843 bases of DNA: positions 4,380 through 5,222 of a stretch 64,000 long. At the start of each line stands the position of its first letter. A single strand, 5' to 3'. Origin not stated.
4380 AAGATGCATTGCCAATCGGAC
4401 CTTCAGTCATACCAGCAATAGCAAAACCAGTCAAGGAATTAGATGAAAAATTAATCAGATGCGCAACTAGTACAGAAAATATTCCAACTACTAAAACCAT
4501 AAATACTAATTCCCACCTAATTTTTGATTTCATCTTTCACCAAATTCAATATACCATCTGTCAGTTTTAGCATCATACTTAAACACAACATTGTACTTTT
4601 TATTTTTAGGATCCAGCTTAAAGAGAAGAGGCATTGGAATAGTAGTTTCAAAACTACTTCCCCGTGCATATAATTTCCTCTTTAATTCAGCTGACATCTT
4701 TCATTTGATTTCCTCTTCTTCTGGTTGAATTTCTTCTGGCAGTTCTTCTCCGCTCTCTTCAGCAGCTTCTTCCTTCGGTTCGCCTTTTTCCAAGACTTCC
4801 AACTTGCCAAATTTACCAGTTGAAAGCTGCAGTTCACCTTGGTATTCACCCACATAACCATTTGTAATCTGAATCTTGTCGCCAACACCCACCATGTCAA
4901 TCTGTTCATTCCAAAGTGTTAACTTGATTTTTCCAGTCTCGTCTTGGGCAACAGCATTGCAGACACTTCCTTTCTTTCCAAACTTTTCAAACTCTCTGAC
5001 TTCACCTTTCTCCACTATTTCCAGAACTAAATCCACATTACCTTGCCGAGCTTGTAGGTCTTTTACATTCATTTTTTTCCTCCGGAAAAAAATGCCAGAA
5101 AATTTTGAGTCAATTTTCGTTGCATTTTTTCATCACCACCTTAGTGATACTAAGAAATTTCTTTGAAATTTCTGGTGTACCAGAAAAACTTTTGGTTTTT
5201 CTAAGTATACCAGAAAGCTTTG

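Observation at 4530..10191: Conserved 55-aa mini-ORF duplicated directly upstream of two different giant secreted proteins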

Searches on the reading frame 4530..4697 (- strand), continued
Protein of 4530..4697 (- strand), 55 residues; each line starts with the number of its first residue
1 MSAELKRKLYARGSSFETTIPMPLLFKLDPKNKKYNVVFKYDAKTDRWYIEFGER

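Call 43: search_solved_structures(query=A4, max_evalue=10, show_alignments=5)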
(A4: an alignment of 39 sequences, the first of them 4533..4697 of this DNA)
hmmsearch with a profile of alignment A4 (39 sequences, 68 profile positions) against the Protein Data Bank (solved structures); distinct sequences matched with E-value up to 10: 5.
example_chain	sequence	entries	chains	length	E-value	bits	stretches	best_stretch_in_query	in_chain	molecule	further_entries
2e4m_A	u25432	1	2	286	0.21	14.3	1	29-64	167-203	Main hemagglutinin component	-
8ixi_A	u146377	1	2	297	0.29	13.9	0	35-65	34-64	Macrolide 2'-phosphotransferase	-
7w15_B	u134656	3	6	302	0.3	13.9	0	35-65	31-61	Macrolide 2'-phosphotransferase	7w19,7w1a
7ntl_A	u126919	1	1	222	1.3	11.8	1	9-24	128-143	LPMO9F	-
2woz_A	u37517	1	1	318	3.6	10.4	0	27-47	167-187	KELCH REPEAT AND BTB DOMAIN-CONTAINING PROTEIN 10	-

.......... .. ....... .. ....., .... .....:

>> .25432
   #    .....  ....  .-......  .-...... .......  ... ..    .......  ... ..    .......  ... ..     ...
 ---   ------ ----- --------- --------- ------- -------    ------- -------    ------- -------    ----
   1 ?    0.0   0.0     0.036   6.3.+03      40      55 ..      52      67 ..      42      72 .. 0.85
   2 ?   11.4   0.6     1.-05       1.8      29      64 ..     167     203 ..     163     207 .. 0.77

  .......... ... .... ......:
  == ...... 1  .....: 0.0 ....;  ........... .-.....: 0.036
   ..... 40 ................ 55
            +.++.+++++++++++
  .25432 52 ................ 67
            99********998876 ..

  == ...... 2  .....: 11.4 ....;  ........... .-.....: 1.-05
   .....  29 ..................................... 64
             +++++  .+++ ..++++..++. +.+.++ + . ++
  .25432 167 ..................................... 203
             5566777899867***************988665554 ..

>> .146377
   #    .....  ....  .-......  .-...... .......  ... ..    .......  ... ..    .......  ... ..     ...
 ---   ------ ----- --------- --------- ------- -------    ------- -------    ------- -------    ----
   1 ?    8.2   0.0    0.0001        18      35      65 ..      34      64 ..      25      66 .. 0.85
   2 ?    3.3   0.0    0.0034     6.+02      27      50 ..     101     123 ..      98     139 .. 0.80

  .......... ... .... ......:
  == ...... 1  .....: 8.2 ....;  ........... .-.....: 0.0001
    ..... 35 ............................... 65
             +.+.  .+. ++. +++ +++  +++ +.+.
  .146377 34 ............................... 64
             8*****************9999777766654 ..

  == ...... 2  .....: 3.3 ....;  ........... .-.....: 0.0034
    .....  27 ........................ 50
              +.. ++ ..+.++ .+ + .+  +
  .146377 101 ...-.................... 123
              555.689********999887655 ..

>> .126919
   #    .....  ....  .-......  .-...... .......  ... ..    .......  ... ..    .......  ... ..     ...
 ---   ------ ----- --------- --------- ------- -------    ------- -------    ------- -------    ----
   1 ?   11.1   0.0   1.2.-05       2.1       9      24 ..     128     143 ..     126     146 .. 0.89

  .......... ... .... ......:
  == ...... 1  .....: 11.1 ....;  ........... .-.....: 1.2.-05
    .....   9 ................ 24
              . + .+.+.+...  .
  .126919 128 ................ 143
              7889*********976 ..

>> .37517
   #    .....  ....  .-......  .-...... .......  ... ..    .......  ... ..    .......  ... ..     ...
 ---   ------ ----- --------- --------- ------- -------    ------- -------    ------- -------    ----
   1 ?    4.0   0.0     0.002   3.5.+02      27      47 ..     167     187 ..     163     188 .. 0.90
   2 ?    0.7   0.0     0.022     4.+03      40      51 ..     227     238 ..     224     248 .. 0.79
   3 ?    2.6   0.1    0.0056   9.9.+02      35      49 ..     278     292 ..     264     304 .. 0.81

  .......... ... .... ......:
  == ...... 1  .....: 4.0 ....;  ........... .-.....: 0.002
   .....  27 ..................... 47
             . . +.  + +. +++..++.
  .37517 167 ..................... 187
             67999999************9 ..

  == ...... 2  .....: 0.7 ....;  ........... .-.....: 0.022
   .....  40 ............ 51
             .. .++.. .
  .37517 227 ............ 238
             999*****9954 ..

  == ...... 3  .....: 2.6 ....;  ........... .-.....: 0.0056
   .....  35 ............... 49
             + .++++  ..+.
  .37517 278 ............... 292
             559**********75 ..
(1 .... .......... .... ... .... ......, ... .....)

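Call 70: search_protein_families(library=padloc, proteins=[window:4530-4697:-], max_evalue=0.1)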
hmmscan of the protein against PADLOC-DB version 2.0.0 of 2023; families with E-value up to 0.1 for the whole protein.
window:4530-4697:- (55 aa): 0 families

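Call 79: find_encoding_contigs(protein=P0202, flank=1500, max_places=4)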
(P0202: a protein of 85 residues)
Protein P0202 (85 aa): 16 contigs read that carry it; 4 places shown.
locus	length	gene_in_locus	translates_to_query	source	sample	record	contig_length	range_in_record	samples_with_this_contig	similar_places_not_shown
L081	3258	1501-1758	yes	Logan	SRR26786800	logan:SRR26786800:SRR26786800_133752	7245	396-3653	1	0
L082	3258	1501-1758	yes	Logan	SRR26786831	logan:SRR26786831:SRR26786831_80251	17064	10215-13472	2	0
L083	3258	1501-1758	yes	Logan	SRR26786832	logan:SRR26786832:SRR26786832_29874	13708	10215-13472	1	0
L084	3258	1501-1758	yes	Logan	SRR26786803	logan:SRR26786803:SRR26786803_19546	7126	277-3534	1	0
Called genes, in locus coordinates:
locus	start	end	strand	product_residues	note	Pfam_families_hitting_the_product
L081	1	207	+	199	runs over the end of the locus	?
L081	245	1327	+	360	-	-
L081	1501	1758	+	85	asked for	-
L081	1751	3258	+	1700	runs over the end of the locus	?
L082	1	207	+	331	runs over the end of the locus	-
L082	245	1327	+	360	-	-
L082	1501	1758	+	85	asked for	-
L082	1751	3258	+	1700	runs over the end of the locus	?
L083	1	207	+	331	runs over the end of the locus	-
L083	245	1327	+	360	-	-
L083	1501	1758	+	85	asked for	-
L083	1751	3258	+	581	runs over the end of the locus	?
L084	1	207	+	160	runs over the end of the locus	?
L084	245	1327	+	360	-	-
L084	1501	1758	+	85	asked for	-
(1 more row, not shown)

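Call 82: find_encoding_contigs(protein=P0223, flank=2500, max_places=2)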
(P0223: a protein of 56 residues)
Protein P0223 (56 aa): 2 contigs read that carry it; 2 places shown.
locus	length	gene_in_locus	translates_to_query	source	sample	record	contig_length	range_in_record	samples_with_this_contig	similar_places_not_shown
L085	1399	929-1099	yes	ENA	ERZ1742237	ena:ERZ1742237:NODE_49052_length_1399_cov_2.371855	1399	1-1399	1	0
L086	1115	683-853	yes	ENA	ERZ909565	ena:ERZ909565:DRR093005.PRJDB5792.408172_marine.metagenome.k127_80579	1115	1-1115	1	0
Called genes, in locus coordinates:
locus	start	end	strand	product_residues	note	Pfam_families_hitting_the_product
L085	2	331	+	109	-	?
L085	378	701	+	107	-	-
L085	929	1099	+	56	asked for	-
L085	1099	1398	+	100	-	?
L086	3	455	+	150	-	?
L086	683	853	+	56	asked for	-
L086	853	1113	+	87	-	?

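Call 83: find_encoding_contigs(protein=P0176, flank=2500, max_places=2)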
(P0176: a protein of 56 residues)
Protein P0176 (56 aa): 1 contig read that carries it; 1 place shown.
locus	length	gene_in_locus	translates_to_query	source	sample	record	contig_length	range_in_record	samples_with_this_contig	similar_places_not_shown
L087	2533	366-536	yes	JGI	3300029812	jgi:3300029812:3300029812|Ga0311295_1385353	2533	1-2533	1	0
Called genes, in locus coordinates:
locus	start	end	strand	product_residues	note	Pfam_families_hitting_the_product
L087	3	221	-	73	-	?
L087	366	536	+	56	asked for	-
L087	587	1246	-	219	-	-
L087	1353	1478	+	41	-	-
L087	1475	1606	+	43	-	-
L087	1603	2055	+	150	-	-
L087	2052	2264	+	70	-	PF00125:Histone, PF00808:CBFD_NFYB_HMF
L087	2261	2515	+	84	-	-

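Call 84: find_encoding_contigs(protein=P0224, flank=2500, max_places=2)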
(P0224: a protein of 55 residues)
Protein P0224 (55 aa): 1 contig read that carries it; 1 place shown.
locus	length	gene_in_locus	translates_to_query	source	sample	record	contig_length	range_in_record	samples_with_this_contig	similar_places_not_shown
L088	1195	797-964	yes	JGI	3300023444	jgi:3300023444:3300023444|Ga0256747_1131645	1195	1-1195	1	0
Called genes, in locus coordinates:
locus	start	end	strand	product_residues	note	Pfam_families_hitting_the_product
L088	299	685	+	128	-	PF00753:Lactamase_B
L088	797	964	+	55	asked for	-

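Call 85: find_encoding_contigs(protein=P0188, flank=2500, max_places=2)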
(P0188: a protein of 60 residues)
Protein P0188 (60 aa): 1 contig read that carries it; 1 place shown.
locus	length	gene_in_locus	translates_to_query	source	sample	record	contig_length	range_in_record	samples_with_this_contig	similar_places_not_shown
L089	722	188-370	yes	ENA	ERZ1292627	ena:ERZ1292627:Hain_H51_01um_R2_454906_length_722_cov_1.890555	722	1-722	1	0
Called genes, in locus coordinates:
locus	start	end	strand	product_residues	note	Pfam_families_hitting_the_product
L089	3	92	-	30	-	?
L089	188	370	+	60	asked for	-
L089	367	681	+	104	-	-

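Call 88: find_encoding_contigs(protein=P0218, flank=2000, max_places=1)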
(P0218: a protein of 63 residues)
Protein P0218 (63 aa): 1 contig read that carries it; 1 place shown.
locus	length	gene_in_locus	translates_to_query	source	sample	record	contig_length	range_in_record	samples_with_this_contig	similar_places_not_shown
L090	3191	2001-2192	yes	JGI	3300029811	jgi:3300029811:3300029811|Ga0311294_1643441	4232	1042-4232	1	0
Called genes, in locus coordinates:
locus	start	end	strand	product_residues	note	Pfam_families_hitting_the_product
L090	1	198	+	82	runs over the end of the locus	-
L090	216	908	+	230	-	-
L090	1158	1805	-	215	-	-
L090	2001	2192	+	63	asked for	-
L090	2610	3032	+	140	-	-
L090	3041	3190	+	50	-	?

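Call 89: find_encoding_contigs(protein=P0221, flank=2000, max_places=1)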
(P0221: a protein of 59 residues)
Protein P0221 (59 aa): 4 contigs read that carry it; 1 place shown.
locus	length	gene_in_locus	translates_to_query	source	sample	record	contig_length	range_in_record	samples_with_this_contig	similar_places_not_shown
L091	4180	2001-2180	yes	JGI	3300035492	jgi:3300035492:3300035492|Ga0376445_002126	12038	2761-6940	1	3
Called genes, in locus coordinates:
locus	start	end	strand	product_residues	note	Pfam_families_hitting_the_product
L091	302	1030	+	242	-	-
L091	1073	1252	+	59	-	-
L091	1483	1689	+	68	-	-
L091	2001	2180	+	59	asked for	-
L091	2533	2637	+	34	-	-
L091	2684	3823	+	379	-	PF13187:Fer4_9 (faint), PF12797:Fer4_2 (faint), PF12838:Fer4_7 (weak), PF13237:Fer4_10 (faint), PF13484:Fer4_16 (faint), PF14697:Fer4_21, PF00037:Fer4, PF12837:Fer4_6 (weak)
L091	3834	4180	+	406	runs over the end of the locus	PF01855:POR_N, PF02780:Transketolase_C (weak), PF17147:PFOR_II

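Call 90: find_encoding_contigs(protein=P0198, flank=2000, max_places=1)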
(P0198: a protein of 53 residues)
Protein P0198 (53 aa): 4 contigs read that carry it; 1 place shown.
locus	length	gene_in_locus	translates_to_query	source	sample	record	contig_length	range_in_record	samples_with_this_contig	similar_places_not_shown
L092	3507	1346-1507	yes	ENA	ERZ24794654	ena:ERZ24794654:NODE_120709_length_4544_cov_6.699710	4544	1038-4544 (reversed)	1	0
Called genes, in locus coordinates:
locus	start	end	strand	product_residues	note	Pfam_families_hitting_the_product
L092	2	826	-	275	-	?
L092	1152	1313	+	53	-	-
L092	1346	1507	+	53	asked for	-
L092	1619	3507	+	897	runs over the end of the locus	PF08706:D5_N, PF19263:DUF5906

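Call 91: find_encoding_contigs(protein=P0195, flank=2000, max_places=1)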
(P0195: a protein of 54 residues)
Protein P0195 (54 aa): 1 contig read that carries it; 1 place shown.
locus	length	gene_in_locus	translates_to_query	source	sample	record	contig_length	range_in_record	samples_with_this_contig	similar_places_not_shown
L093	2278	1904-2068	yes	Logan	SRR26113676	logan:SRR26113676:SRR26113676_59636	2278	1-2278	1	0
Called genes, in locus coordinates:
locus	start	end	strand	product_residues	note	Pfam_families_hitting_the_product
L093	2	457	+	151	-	?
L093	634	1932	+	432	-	PF00589:Phage_integrase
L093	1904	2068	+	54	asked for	-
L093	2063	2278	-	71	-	?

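Call 92: find_encoding_contigs(protein=P0177, flank=2000, max_places=1)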
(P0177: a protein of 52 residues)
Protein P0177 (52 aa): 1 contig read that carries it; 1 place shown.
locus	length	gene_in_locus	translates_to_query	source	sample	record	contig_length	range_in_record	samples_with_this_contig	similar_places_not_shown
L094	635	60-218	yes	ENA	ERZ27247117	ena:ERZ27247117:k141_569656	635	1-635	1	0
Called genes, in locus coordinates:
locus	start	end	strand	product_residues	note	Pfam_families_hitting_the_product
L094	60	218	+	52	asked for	-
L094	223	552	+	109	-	PF01844:HNH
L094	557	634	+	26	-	?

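Call 97: fold_search(model_id=the predicted structure, library=viral)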
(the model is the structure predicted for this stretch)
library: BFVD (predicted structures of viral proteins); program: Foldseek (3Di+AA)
matches with E <= 10: 607; with E <= 0.001: 0
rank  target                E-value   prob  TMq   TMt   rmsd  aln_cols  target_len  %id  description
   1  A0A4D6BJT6            4.3e-01  0.23  0.34  0.15   7.0        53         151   15  (no name in the UniProt tables at hand)
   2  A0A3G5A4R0            5.6e-01  0.18  0.36  0.36   5.7        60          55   10  Uncharacterized protein [Harvfovirus sp.]
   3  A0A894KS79            6.8e-01  0.12  0.30  0.06  11.5        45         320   20  PF334L [African swine fever virus]
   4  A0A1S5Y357            7.7e-01  0.15  0.36  0.33   8.4        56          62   23  Uncharacterized protein [uncultured archaeal virus]
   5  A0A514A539            8.2e-01  0.28  0.39  0.20   8.4        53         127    9  Uncharacterized protein [Gordonia phage Ziko]
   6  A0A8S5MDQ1            8.8e-01  0.11  0.28  0.05  26.1        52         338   19  Uncharacterized protein [Siphoviridae sp. ctYh54]
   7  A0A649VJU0            9.4e-01  0.35  0.41  0.18   3.5        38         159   18  (no name in the UniProt tables at hand)
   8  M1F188                9.4e-01  0.12  0.33  0.31   7.7        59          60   19  Uncharacterized protein [Cronobacter phage CR9]
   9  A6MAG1                1.1e+00  0.54  0.41  0.03   1.8        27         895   18  Gp096 [Lactococcus phage KSY1]
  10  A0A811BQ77            1.1e+00  0.18  0.42  0.29  11.1        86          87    9  Uncharacterized protein [Pandoravirus japonicus]
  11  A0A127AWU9            1.1e+00  0.16  0.41  0.26   9.9        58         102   16  Uncharacterized protein [Bacillus phage SP-15]
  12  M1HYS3                1.2e+00  0.54  0.42  0.08   1.3        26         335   15  (no name in the UniProt tables at hand)
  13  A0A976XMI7            1.2e+00  0.18  0.33  0.23   7.8        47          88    8  (no name in the UniProt tables at hand)
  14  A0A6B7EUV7            1.2e+00  0.12  0.32  0.08   9.2        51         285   14  (no name in the UniProt tables at hand)
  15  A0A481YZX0            1.4e+00  0.30  0.37  0.12   4.1        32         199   16  Uncharacterized protein [Mimivirus LCMiAC01]
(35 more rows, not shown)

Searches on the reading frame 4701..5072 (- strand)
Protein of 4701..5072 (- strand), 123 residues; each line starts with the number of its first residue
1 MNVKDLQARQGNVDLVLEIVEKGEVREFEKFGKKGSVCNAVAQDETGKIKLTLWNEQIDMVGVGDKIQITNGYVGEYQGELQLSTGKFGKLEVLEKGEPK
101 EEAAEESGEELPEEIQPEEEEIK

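Call 7: search_protein_families(library=pfam, proteins=[window:4701-5072:-], max_evalue=1)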
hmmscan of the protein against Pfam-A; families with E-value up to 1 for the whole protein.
window:4701-5072:- (123 aa): 4 families
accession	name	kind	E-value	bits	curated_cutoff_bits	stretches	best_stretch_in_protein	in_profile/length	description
PF21473.3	Ssb-like_OB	-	5.8e-10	39.7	24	1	15-93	19-97/97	Single-stranded DNA binding protein Ssb-like, OB fold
PF01336.31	tRNA_anti-codon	-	1.5e-08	34.9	27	1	22-84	4-68/75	OB-fold nucleic acid binding domain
PF20260.4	PUA_4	-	0.026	15.1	23.9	1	62-92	16-46/48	RNA methyltransferase PUA domain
PF18942.5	DUF5689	-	0.099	12.9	28.6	1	41-101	46-110/217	Family of unknown function (DUF5689)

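Call 16: search_protein_families(library=ncbifam, proteins=[window:4701-5072:-], max_evalue=1)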
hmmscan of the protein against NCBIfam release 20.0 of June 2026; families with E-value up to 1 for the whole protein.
window:4701-5072:- (123 aa): 17 families
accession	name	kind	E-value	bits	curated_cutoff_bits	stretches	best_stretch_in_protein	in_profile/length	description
NF005049.0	PRK06461.1-3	equivalog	7.8e-22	78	188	1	2-107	6-113/144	single-stranded DNA-binding protein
NF005551.0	PRK07211.1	equivalog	2.5e-15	56.7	575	1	2-96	163-261/485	single-stranded DNA binding protein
NF005050.0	PRK06461.1-4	equivalog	1.3e-14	54.5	176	1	3-113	8-116/151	single-stranded DNA-binding protein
NF009032.0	PRK12366.1-3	equivalog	5e-13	48.2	773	1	2-101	63-166/651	replication factor A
NF005051.0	PRK06461.1-5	equivalog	2.2e-12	47.2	235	1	3-92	5-94/146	single-stranded DNA-binding protein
NF005554.0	PRK07218.1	equivalog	7.3e-12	45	447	1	2-97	60-152/423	Single-stranded DNA binding protein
NF012035.0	PRK15491.1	equivalog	1.6e-11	44.1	362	1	3-93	169-265/374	replication factor A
NF005048.0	PRK06461.1-1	equivalog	4.5e-11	43.3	230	1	3-107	5-110/148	single-stranded DNA-binding protein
NF009030.0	PRK12366.1-1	equivalog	7.4e-11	41.2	1147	1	3-94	535-628/796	replication factor A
NF009034.0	PRK12366.1-5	equivalog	8.1e-11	41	789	1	8-97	401-492/642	replication factor A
NF011288.0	PRK14699.1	equivalog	1.6e-10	40.4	544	1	3-100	279-379/484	replication factor A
NF009031.0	PRK12366.1-2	equivalog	2.8e-08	32.7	767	1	12-97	409-495/647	replication factor A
NF006255.0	PRK08402.1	equivalog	7.5e-07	28.4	442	1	1-78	63-145/355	replication factor A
NF004998.0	PRK06386.1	equivalog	1e-05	25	556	1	2-84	4-84/358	replication factor A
NF009033.0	PRK12366.1-4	equivalog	0.0056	15.2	701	1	33-78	87-333/578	replication factor A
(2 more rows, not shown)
